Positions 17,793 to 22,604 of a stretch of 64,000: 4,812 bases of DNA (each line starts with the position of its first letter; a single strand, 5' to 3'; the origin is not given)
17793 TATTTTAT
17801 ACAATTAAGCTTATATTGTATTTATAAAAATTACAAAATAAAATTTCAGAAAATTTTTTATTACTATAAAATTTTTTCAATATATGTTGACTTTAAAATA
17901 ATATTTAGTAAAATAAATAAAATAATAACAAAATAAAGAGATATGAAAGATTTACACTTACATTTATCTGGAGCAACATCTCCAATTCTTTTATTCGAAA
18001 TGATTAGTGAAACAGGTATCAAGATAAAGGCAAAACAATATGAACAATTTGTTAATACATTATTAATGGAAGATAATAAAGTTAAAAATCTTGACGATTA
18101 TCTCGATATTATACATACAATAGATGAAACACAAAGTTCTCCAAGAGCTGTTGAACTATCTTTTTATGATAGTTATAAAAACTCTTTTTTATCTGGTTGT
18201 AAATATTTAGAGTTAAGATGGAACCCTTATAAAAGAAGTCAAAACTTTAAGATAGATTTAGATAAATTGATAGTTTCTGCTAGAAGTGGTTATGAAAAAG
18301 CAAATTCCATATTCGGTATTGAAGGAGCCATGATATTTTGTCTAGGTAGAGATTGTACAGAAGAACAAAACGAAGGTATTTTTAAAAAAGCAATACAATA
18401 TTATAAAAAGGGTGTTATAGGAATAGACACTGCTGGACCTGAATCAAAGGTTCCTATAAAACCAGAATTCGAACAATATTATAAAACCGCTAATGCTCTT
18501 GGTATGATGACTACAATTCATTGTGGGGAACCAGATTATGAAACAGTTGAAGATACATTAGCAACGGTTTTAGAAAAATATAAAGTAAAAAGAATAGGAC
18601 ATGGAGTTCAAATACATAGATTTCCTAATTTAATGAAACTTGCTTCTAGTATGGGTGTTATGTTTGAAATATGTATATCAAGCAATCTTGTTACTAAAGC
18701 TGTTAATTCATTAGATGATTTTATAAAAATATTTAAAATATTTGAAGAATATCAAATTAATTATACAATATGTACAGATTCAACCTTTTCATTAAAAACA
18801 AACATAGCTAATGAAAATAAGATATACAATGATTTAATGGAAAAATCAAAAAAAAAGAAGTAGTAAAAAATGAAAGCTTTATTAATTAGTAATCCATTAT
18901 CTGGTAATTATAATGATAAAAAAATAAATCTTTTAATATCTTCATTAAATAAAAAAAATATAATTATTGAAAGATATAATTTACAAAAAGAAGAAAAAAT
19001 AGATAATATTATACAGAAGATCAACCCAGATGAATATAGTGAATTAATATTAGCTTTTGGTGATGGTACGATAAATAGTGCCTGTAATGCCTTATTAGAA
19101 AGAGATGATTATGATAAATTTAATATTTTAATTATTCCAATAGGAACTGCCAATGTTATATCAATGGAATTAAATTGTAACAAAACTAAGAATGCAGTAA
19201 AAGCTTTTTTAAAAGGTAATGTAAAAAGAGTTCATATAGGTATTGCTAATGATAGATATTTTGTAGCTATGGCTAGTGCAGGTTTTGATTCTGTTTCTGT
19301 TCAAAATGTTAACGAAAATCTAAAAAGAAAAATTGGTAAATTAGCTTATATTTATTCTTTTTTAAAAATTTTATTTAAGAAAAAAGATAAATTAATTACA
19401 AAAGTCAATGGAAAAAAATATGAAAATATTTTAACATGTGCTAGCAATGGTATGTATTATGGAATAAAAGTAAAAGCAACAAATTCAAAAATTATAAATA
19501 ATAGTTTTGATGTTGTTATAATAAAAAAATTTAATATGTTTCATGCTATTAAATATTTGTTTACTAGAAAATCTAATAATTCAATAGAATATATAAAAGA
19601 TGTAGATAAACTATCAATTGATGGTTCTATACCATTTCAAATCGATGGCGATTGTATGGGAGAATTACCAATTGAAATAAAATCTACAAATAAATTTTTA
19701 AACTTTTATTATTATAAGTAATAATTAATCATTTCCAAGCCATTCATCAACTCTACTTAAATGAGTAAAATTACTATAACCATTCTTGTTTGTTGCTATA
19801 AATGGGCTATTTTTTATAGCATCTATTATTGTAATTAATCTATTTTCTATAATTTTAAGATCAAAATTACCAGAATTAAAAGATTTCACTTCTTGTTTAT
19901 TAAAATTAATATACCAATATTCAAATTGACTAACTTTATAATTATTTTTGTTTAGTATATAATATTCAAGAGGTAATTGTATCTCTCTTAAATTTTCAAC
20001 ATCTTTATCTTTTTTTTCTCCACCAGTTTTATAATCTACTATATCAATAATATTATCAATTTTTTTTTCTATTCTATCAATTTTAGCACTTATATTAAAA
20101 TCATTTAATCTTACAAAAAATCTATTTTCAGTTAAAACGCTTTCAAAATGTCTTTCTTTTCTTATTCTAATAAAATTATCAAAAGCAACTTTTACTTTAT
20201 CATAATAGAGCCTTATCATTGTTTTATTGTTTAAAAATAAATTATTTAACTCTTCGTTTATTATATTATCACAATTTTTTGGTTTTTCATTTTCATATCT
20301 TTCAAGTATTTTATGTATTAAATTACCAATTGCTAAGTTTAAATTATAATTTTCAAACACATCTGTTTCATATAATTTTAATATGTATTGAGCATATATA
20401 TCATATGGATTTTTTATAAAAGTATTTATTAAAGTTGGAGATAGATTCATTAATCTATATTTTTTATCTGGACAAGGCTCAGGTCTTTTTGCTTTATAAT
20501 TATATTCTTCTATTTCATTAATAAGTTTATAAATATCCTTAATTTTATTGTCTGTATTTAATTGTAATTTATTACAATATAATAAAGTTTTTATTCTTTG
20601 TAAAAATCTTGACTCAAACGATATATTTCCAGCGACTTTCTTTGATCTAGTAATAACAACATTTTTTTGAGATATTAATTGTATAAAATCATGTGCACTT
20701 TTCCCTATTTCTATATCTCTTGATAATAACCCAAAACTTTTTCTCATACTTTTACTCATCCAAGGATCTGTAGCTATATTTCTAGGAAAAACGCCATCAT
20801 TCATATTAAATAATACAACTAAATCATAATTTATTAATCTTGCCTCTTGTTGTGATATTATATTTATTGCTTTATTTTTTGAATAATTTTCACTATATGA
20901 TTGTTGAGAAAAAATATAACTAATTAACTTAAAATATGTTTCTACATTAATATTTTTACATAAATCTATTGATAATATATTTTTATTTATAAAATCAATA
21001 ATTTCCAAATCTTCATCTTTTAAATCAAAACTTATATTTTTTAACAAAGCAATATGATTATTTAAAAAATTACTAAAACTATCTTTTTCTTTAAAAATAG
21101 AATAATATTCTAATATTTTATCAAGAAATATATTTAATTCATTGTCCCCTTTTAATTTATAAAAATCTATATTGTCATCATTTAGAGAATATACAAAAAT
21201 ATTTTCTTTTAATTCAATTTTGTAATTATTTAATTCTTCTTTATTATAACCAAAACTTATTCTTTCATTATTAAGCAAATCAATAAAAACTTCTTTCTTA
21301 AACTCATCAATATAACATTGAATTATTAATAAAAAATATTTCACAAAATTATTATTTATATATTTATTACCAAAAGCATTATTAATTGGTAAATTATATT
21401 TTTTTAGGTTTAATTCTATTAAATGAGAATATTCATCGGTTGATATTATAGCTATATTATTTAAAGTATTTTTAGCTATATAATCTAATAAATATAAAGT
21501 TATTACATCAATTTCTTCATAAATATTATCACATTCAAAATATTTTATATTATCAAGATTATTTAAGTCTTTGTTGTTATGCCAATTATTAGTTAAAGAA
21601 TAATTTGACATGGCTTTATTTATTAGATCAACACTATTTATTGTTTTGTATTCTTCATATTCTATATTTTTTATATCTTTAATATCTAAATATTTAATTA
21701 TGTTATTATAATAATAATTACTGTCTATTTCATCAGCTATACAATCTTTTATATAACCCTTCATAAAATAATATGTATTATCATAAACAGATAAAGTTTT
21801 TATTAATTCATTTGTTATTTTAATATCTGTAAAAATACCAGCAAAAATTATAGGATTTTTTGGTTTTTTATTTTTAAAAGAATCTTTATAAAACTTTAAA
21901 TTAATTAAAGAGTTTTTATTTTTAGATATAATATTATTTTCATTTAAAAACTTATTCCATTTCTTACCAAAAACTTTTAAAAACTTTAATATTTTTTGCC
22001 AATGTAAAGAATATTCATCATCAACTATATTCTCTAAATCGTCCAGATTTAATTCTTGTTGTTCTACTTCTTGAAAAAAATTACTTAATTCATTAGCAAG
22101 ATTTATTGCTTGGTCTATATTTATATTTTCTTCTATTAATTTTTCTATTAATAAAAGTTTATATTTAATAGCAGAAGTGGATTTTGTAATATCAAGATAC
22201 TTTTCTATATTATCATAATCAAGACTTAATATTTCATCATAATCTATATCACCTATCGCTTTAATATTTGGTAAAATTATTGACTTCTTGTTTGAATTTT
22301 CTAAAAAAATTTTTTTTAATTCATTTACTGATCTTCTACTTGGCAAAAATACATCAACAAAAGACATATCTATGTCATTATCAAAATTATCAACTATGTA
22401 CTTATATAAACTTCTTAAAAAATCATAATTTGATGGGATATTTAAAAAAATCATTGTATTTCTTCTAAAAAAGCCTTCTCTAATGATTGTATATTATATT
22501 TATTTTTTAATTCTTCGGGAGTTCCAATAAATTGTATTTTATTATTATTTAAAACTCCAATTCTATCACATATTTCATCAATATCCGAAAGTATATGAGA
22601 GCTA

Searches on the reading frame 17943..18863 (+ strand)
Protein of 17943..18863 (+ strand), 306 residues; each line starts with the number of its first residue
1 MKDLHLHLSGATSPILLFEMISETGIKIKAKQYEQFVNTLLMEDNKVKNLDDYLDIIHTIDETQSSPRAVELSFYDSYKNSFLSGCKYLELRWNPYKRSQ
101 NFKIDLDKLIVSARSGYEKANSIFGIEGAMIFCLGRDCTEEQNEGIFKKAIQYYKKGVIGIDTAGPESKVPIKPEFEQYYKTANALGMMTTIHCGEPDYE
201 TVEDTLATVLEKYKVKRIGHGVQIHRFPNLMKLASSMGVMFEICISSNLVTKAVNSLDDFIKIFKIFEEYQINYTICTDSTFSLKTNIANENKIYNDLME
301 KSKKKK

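Call 57: search_protein_families(library=pfam, proteins=[window:17943-18863:+], max_evalue=0.00001)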
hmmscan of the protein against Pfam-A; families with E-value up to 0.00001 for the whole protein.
window:17943-18863:+ (306 aa): 1 family
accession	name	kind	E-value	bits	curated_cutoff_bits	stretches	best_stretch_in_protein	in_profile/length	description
PF00962.28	A_deaminase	-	3e-40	138.7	27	1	3-299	4-295/330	Adenosine deaminase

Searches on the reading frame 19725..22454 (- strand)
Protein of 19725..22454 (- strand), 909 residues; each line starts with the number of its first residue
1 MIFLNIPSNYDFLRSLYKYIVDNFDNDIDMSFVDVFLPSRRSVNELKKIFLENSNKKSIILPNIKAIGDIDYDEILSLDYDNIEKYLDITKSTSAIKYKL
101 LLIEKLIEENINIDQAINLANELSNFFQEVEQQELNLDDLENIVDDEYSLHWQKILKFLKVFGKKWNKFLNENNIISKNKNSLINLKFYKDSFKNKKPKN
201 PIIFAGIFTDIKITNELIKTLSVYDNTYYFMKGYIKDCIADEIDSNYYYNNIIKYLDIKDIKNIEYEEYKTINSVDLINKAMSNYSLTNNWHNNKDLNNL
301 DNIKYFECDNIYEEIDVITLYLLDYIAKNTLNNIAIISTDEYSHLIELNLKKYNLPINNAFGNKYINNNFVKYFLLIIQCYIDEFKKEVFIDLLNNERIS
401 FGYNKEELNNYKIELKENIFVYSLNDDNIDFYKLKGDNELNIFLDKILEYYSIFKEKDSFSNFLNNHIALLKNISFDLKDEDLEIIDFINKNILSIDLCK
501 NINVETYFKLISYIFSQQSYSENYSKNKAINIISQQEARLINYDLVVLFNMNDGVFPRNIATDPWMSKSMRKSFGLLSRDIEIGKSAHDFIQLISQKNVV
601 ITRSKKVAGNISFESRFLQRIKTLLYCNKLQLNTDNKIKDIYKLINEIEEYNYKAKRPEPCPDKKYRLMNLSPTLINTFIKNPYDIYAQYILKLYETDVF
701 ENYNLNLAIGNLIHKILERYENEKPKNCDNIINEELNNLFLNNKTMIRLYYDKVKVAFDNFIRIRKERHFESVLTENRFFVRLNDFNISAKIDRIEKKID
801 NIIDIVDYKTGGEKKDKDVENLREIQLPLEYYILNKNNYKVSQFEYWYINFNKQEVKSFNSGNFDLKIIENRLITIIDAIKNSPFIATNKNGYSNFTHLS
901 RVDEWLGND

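Call 57: search_protein_families(library=pfam, proteins=[window:19725-22454:-], max_evalue=0.00001)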
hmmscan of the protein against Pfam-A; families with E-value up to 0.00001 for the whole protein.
window:19725-22454:- (909 aa): 1 family
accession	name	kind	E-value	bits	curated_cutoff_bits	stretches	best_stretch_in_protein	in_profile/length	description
PF12705.13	PDDEXK_1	-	4.8e-20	73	22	1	671-885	2-229/247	PD-(D/E)XK nuclease superfamily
